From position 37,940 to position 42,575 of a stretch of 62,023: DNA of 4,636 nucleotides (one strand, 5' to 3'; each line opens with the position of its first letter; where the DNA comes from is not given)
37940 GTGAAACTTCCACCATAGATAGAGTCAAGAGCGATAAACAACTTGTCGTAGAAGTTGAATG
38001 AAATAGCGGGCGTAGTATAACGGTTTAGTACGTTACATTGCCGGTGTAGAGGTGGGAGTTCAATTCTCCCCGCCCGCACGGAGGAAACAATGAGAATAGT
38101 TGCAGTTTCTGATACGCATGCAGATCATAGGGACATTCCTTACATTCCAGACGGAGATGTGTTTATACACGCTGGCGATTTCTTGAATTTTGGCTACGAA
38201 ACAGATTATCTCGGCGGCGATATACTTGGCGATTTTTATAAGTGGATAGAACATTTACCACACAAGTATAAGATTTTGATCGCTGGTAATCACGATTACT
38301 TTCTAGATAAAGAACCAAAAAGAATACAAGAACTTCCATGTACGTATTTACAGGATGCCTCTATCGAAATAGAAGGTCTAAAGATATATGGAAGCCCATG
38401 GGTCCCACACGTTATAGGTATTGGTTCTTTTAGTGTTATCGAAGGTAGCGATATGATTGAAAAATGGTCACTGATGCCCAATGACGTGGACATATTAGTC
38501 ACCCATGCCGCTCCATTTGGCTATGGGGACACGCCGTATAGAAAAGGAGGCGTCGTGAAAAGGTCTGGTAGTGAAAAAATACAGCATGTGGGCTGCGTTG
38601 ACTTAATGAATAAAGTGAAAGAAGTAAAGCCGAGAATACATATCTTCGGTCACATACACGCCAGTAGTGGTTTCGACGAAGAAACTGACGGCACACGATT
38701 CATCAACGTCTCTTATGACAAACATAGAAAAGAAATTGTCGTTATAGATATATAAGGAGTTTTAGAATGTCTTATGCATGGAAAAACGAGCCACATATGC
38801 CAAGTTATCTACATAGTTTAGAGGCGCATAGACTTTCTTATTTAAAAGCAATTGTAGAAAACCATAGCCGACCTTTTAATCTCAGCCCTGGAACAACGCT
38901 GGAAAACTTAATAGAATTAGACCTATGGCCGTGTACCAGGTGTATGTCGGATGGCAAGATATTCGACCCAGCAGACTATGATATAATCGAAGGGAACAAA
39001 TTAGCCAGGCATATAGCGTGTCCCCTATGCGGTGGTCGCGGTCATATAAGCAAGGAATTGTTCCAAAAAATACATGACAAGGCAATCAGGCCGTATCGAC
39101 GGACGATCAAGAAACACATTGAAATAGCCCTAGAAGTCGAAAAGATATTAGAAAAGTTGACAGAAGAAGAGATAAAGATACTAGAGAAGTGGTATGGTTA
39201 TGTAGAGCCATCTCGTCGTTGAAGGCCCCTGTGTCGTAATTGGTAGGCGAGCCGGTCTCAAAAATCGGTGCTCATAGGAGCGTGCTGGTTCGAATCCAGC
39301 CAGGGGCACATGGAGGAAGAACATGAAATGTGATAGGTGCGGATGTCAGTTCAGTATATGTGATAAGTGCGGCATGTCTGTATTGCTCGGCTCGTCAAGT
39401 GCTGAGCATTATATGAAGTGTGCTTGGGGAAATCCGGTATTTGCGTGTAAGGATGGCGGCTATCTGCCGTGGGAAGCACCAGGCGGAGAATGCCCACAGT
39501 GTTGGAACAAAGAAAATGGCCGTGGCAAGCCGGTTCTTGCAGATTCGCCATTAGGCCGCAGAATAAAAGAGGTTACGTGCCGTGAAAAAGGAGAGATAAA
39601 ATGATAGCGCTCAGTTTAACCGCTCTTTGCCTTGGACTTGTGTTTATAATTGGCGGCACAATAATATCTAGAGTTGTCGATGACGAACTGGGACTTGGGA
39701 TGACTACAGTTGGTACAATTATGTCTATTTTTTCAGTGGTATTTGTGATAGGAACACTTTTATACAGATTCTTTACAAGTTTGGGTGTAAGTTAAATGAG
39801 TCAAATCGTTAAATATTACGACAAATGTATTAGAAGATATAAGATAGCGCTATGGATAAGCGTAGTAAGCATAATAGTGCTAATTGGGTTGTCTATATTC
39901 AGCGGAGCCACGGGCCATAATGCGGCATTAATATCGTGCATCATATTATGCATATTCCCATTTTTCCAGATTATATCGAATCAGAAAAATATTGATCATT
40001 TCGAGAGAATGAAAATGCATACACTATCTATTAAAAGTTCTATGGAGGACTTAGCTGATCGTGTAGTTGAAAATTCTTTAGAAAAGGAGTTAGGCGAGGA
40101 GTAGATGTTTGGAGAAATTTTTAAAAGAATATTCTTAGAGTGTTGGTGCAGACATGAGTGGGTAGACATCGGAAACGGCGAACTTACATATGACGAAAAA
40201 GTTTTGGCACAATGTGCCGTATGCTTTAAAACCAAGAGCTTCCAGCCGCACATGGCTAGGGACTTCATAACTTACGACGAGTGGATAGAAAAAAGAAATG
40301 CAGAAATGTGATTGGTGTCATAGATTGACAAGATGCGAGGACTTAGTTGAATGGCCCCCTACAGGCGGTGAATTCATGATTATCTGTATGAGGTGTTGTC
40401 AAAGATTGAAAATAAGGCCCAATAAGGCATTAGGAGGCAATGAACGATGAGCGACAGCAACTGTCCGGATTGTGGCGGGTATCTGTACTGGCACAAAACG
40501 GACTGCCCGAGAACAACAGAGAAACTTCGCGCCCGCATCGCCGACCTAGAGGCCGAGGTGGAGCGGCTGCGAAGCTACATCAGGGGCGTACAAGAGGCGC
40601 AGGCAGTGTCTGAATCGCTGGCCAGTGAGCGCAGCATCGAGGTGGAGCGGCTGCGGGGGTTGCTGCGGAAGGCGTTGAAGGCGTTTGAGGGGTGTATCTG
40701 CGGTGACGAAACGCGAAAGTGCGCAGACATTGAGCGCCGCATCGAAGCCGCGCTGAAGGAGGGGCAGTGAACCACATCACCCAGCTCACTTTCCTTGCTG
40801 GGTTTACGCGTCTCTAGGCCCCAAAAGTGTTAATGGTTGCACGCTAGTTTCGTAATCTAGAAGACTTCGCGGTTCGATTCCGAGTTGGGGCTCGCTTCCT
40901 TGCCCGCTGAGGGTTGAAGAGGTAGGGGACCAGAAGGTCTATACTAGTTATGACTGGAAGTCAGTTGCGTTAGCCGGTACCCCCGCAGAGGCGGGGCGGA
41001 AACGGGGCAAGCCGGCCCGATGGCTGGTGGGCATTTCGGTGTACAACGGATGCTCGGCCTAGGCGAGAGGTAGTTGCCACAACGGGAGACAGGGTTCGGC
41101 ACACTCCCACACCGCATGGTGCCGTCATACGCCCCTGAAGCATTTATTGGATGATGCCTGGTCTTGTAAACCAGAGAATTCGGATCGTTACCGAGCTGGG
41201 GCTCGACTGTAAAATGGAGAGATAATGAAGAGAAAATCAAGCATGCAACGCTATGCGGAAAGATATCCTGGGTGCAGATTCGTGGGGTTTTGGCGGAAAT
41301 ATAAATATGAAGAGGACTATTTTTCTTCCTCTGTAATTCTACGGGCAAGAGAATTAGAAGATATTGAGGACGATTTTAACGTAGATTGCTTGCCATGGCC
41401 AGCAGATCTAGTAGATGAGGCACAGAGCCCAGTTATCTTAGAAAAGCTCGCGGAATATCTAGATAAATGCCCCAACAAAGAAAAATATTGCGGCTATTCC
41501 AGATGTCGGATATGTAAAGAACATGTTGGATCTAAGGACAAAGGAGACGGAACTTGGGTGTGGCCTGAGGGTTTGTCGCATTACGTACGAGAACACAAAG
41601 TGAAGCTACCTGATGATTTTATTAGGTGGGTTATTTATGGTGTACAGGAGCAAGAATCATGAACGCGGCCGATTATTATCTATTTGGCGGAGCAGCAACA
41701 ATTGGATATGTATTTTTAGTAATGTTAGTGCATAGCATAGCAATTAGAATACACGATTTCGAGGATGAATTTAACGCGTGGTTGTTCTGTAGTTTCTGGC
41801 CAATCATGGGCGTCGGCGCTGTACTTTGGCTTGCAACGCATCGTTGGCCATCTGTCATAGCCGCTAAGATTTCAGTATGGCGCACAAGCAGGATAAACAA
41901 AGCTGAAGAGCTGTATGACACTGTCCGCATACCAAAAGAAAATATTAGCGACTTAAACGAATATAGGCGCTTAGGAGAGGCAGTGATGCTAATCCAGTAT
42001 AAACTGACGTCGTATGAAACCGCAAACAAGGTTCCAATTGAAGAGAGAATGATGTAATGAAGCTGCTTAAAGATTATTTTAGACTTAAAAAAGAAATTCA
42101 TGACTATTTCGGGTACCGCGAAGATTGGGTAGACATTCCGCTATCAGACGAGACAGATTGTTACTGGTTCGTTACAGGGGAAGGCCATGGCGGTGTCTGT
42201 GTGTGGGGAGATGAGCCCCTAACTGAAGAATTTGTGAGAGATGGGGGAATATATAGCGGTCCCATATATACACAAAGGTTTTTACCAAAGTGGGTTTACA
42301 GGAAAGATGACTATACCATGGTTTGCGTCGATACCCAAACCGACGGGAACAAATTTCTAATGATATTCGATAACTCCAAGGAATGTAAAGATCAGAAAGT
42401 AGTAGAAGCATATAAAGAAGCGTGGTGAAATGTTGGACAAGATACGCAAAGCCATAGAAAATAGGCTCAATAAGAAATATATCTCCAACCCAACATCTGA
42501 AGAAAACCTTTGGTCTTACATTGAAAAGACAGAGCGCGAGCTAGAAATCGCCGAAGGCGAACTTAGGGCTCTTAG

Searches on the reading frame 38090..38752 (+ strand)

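Call 29: search_protein_families(library=phrogs, proteins=[window:38090-38752:+], max_evalue=0.001)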
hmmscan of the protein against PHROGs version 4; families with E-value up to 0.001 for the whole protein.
window:38090-38752:+ (221 aa): 2 families
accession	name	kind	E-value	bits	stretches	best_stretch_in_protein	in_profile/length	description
phrog_1649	-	other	2.4e-14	53.7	1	1-208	36-268/308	metallo-phosphoesterase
phrog_547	-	other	7.7e-12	45.8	2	21-77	72-116/245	phosphoesterase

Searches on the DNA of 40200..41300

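Call 65: search_rna_families(source=window, start=40200, end=41300, threshold=evalue, max_evalue=1)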
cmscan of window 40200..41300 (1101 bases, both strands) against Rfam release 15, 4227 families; matches with E-value up to 1: 2.
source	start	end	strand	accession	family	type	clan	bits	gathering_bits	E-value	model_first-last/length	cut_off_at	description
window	40818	40892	+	RF00005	tRNA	Gene; tRNA;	CL00001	39.7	29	1.2e-06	1-71/71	no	tRNA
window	40818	40893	-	RF04354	Plastid-ycf2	Cis-reg;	-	21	65.7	0.17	1-75/75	no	Plastid-ycf2 5UTR RNA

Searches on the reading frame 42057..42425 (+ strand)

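Call 29: search_protein_families(library=phrogs, proteins=[window:42057-42425:+], max_evalue=0.001)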
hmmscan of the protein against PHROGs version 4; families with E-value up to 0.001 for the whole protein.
window:42057-42425:+ (123 aa): 1 family
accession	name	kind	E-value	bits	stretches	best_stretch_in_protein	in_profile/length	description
phrog_24232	-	unknown function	1.3e-19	71.8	1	2-113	3-125/130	-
